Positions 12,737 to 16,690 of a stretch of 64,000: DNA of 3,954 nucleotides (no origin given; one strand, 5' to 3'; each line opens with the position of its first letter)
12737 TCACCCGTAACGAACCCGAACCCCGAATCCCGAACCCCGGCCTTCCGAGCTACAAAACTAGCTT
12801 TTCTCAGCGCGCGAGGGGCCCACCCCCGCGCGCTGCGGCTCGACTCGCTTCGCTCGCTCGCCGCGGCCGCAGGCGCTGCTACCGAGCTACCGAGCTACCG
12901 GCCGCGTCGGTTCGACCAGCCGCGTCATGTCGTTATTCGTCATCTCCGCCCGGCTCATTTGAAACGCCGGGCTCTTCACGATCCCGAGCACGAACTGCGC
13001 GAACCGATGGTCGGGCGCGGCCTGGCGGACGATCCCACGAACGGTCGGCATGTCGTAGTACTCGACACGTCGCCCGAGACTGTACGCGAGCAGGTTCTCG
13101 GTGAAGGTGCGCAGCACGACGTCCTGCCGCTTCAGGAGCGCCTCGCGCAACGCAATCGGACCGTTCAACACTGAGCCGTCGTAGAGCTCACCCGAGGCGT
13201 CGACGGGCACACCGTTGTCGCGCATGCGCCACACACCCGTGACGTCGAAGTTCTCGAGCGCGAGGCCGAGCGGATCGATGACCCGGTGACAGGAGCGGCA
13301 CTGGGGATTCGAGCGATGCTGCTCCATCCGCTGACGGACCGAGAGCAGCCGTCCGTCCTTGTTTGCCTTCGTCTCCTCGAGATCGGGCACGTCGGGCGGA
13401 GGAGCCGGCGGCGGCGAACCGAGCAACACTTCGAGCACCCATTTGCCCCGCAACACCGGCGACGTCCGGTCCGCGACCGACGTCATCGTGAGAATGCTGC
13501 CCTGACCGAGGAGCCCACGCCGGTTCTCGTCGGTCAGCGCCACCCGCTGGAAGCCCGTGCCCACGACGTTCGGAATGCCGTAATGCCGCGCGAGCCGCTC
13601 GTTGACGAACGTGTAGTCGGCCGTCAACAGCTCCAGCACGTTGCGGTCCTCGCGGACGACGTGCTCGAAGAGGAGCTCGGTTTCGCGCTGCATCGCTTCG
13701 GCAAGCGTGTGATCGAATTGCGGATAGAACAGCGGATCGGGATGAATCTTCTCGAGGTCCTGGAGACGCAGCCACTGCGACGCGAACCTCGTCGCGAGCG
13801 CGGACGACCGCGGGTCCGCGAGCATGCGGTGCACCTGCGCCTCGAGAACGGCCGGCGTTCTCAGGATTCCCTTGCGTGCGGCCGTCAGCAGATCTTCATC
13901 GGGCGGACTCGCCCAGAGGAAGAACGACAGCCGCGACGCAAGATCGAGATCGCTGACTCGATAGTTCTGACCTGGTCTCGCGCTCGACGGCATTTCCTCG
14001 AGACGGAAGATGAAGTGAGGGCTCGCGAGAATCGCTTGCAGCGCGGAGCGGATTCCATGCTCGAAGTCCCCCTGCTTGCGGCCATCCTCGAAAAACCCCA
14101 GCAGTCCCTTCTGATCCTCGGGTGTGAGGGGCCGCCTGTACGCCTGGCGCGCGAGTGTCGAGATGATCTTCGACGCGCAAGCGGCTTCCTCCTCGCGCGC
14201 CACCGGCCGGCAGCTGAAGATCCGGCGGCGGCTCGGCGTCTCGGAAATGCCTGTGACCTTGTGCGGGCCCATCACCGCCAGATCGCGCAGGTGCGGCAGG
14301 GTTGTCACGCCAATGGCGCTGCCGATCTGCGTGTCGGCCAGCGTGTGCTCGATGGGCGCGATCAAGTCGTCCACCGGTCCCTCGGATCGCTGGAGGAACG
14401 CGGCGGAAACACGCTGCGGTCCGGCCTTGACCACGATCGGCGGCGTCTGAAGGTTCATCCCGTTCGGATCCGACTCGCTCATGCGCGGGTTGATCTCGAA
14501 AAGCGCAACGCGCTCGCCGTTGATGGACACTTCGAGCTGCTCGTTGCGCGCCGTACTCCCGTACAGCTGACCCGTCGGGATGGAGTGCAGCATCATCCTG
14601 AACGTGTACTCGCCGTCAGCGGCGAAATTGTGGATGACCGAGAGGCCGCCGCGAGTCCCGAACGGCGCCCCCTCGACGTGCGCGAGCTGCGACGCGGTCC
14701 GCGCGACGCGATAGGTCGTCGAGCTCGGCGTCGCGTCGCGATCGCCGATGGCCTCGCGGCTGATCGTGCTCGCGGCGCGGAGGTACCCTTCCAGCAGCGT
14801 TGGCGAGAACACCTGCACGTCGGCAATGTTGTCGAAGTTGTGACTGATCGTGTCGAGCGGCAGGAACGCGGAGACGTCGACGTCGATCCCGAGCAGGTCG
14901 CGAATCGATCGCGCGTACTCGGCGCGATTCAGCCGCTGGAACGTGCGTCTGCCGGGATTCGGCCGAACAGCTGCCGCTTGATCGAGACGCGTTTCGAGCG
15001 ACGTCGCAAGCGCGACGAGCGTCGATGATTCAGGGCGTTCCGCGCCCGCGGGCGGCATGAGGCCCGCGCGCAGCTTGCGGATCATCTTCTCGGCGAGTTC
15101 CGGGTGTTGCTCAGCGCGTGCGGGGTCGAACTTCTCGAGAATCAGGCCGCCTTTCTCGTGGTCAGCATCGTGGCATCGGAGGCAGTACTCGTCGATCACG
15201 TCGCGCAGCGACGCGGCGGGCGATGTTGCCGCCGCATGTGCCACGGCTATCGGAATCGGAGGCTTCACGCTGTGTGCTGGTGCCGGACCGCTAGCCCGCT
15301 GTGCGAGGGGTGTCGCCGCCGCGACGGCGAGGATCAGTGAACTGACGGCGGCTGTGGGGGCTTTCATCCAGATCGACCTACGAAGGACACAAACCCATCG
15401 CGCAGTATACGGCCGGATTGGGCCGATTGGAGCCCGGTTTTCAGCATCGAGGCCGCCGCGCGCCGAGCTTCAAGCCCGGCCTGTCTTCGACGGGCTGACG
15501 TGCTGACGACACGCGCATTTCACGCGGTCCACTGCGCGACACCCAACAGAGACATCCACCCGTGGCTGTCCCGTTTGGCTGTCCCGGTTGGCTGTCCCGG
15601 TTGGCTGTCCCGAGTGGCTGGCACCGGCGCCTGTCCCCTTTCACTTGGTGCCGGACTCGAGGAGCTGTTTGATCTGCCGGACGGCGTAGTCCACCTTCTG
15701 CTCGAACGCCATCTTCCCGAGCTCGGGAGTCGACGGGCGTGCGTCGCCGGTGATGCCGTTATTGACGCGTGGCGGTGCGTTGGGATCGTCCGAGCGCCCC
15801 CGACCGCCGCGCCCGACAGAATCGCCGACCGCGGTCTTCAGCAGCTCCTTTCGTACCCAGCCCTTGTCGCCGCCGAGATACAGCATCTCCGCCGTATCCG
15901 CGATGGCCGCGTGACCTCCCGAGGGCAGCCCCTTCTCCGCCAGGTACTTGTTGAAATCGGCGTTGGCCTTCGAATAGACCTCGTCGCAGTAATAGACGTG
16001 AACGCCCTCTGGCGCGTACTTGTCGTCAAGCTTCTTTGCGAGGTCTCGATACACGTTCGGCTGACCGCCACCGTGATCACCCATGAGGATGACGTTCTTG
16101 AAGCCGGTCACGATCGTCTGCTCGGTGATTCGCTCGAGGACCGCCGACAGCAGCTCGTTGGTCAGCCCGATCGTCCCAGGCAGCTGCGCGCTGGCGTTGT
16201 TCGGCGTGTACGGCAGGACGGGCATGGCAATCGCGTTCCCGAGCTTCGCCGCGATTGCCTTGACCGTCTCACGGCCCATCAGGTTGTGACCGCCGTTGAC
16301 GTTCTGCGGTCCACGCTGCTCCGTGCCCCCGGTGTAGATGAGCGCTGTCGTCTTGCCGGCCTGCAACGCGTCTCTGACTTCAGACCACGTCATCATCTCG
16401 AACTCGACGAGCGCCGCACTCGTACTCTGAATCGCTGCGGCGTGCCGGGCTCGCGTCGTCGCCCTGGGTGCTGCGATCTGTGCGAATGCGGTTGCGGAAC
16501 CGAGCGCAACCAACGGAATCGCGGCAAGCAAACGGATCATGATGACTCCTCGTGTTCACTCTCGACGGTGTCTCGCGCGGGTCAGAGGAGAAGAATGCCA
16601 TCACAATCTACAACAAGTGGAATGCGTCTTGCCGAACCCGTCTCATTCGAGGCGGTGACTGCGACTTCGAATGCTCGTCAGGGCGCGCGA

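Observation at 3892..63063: Window-wide pattern: most intergenic spacers carry private short-unit arrays arranged as self-complementary arms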

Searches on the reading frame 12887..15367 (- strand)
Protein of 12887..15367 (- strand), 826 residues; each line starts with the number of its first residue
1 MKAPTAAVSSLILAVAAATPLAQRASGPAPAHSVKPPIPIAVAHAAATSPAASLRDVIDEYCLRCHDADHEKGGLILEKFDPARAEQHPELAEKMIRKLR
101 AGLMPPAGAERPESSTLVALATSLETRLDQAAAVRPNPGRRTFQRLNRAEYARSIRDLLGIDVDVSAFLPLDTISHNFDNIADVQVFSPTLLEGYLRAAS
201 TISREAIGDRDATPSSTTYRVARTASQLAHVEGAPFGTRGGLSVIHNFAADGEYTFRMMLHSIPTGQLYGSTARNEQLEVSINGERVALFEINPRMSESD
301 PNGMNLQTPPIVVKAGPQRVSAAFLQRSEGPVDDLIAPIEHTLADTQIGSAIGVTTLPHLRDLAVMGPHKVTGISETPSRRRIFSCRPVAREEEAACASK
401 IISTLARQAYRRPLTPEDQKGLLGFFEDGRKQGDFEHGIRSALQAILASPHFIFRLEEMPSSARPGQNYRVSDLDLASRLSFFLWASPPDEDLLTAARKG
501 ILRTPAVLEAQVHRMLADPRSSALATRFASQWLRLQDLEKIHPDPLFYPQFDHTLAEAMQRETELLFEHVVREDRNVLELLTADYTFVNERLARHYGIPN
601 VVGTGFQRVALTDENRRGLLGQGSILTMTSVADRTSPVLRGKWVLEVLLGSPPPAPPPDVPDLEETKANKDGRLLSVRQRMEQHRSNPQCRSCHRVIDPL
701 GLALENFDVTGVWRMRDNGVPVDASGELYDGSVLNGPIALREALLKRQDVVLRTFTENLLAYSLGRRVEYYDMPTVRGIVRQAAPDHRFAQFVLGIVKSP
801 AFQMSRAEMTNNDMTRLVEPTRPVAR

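Call 16: search_protein_families(library=pfam, proteins=[window:12887-15367:-])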
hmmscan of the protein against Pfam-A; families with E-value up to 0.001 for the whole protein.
window:12887-15367:- (826 aa): 7 families
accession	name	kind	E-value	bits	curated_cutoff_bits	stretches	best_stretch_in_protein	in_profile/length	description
PF07631.16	PSD4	-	6.6e-49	166.1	23.3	1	472-598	2-128/128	Protein of unknown function (DUF1592)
PF07627.16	PSCyt3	-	2.7e-37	127.4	27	1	616-716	1-97/98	Protein of unknown function (DUF1588)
PF07626.16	PSD3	-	3.5e-23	82.3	23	1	144-207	1-64/65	Protein of unknown function (DUF1587)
PF07637.16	PSD5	-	1.2e-20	74.1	34.2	1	397-457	1-62/62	Protein of unknown function (DUF1595)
PF07624.16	PSD2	-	1.7e-20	72.9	25.8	1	730-802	1-74/74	Protein of unknown function (DUF1585)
PF07635.16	PSCyt1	-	0.00015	22.8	22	1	62-108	1-59/59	Planctomycete cytochrome C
PF13442.11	Cytochrome_CBB3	-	0.00019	22.1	27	0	51-118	3-62/68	Cytochrome C oxidase, cbb3-type, subunit III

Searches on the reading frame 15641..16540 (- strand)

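Call 20: search_protein_families(library=pfam, proteins=[window:15641-16540:-])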
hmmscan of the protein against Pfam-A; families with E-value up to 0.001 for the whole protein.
window:15641-16540:- (299 aa): 1 family
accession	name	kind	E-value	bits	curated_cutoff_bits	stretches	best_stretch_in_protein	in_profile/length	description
PF02633.19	Creatininase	-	1.1e-36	127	31.3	1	49-289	2-237/238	Creatinine amidohydrolase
